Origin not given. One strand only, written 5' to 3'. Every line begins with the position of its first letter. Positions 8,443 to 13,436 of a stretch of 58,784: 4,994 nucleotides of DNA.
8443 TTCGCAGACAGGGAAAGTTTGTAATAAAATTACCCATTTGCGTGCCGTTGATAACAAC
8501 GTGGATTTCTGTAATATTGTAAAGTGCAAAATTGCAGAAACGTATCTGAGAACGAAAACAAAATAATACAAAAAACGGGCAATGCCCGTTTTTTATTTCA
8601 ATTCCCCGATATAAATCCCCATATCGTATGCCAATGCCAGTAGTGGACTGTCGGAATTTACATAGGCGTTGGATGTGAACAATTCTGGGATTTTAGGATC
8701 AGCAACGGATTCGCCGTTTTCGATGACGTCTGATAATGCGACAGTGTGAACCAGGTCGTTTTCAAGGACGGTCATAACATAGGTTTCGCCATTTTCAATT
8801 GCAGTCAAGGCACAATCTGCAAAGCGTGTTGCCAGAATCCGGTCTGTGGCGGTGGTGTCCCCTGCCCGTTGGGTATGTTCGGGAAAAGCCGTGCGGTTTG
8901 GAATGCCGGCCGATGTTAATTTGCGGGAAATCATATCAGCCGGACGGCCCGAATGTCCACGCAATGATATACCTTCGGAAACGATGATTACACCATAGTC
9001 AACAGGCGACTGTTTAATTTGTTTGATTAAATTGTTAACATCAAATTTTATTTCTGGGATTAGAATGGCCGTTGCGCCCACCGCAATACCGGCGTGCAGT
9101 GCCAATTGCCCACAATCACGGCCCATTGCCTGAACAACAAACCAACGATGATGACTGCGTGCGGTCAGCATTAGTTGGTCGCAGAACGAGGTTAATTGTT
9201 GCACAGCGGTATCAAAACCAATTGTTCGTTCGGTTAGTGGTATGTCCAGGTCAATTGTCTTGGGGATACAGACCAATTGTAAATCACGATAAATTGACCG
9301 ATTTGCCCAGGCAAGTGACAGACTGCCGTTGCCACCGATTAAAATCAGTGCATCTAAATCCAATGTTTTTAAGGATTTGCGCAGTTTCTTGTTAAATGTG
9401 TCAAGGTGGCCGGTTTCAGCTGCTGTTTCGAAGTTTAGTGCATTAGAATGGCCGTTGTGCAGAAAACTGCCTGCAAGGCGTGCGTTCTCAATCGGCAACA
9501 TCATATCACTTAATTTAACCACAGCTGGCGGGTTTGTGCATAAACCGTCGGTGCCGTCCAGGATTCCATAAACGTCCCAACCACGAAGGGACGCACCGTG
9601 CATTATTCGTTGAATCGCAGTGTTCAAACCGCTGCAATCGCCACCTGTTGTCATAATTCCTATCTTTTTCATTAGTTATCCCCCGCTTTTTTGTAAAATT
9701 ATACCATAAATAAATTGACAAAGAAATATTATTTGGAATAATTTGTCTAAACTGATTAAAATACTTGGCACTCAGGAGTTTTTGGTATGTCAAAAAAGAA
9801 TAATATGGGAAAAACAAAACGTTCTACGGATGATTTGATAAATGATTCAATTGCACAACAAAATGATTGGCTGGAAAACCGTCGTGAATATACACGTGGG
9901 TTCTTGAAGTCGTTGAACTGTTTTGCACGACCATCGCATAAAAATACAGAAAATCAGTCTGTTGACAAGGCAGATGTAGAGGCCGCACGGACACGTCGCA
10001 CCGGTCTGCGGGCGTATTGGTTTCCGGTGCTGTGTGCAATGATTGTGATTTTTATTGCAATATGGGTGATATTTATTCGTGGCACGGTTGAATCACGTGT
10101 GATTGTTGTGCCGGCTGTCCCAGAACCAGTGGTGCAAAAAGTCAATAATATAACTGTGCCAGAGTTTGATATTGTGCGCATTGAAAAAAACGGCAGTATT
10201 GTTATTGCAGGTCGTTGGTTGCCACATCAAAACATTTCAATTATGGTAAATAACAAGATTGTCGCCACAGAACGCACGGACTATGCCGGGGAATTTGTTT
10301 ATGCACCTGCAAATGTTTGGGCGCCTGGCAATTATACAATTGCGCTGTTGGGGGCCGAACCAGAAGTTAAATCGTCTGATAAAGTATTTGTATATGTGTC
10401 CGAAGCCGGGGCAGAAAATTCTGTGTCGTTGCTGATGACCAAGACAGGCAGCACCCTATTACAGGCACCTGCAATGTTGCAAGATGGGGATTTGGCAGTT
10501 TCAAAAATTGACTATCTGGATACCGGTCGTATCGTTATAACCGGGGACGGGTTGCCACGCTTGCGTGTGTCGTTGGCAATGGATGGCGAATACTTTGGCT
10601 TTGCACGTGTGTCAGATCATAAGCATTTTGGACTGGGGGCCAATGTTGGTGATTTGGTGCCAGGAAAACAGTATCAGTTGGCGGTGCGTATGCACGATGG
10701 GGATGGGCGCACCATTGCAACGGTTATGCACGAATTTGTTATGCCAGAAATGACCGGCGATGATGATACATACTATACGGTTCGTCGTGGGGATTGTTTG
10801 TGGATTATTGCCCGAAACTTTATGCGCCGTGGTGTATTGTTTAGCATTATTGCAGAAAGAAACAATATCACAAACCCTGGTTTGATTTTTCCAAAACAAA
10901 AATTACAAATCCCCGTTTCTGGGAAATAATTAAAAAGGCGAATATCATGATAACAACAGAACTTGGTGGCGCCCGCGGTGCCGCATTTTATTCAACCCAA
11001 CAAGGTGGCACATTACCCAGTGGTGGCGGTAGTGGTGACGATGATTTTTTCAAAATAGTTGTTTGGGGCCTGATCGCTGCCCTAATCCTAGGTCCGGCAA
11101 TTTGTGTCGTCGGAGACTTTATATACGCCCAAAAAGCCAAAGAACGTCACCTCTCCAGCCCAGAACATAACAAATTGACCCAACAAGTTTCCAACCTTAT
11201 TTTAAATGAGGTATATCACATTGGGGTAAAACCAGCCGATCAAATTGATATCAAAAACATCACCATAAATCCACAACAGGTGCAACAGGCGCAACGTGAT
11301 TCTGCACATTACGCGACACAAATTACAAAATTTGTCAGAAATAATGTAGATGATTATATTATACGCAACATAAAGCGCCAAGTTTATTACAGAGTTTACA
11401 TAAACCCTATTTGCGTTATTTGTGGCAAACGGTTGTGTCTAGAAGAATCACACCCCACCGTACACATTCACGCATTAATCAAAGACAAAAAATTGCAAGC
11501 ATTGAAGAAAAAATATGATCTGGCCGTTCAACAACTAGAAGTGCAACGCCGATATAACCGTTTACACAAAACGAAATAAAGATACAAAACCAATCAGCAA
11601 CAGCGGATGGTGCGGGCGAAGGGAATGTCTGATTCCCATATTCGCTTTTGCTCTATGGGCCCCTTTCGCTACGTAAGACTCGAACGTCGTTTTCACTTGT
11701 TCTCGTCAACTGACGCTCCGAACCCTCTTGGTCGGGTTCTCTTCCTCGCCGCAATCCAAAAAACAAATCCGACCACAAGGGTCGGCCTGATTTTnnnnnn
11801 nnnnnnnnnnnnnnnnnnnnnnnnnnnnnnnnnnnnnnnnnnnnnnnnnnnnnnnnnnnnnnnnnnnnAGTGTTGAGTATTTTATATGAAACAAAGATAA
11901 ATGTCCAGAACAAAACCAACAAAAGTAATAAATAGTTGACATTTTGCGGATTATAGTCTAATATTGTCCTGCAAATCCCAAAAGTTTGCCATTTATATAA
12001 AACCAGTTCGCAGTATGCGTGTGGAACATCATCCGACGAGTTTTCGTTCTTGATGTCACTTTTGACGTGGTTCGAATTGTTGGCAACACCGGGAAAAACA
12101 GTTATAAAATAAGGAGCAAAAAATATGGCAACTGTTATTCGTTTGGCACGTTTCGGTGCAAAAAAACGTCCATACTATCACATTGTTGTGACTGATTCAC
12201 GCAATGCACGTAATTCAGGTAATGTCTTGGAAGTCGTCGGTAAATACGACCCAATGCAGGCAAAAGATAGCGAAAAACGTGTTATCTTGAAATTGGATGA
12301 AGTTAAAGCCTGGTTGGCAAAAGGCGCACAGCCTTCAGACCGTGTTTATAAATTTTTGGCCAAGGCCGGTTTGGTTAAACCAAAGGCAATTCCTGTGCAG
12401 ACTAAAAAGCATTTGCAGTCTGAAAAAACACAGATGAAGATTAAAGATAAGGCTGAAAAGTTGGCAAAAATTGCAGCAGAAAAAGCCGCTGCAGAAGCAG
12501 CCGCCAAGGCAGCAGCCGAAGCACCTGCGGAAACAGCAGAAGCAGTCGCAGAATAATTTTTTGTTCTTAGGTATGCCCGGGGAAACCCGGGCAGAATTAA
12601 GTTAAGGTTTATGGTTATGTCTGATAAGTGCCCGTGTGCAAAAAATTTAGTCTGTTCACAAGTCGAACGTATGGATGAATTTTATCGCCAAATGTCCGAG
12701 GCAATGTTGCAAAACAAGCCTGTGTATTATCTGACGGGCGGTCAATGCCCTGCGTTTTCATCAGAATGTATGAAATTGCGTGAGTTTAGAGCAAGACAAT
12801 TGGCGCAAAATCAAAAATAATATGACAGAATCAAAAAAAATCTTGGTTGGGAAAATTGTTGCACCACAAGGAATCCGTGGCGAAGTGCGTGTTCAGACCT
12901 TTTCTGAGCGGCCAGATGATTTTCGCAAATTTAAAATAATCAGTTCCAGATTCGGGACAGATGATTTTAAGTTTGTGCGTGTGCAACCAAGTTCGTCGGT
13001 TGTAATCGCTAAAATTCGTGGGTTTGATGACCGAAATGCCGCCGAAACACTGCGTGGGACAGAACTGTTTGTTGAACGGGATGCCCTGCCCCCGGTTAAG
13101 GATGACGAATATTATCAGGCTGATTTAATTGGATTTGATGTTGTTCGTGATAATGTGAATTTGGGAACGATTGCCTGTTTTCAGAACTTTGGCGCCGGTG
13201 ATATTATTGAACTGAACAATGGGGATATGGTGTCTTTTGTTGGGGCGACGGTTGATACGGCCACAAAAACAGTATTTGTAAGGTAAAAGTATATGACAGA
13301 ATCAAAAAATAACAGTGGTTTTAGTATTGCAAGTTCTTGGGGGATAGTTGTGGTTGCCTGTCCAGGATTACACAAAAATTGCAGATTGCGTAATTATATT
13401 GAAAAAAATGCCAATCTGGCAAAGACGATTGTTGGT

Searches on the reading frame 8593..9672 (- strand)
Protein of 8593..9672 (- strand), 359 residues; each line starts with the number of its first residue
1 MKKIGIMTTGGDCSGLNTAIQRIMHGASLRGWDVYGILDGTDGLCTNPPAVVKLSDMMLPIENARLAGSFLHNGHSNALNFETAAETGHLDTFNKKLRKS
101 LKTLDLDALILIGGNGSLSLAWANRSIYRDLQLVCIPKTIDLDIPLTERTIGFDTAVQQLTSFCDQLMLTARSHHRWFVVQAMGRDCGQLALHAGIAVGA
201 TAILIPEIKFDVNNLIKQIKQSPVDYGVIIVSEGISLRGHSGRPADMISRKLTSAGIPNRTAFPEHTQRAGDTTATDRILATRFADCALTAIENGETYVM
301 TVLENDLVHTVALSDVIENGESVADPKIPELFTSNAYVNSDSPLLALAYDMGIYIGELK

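Call 77: search_protein_families(library=pfam, proteins=[window:8593-9672:-], max_evalue=0.00001)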
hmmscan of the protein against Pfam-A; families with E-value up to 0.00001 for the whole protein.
window:8593-9672:- (359 aa): 1 family
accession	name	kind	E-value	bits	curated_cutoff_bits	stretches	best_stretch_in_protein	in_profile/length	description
PF00365.25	PFK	-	6.6e-71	239.3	30.9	1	3-291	1-276/277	Phosphofructokinase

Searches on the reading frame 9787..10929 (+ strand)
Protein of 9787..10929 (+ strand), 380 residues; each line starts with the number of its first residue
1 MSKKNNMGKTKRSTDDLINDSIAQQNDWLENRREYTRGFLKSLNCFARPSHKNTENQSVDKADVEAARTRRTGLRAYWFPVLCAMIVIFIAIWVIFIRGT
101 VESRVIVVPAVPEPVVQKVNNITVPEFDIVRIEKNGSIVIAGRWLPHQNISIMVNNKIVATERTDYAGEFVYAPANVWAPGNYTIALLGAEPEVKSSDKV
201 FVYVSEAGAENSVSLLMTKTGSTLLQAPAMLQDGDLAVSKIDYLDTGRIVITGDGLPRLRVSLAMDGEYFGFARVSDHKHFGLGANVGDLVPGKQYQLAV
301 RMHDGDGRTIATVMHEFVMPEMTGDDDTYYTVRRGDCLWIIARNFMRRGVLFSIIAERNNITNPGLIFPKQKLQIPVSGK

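Call 77: search_protein_families(library=pfam, proteins=[window:9787-10929:+], max_evalue=0.00001)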
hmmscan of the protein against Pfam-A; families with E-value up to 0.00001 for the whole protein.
window:9787-10929:+ (380 aa): 1 family
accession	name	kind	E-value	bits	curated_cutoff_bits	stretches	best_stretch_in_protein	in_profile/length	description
PF01476.26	LysM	-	6.7e-11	42.4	20.9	1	330-376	1-43/43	LysM domain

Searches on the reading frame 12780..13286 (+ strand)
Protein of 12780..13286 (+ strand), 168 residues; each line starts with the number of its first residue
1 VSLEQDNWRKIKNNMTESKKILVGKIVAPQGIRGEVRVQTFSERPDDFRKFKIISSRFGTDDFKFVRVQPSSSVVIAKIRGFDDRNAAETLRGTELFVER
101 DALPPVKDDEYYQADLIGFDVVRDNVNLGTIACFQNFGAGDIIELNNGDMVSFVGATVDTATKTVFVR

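Call 76: search_protein_families(library=pfam, proteins=[window:12780-13286:+], max_evalue=0.001)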
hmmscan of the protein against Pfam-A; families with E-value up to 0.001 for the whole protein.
window:12780-13286:+ (168 aa): 1 family
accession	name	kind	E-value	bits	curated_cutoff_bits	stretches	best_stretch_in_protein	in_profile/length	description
PF01782.24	RimM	-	1.1e-18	67.7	23.5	1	23-101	2-83/84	RimM N-terminal domain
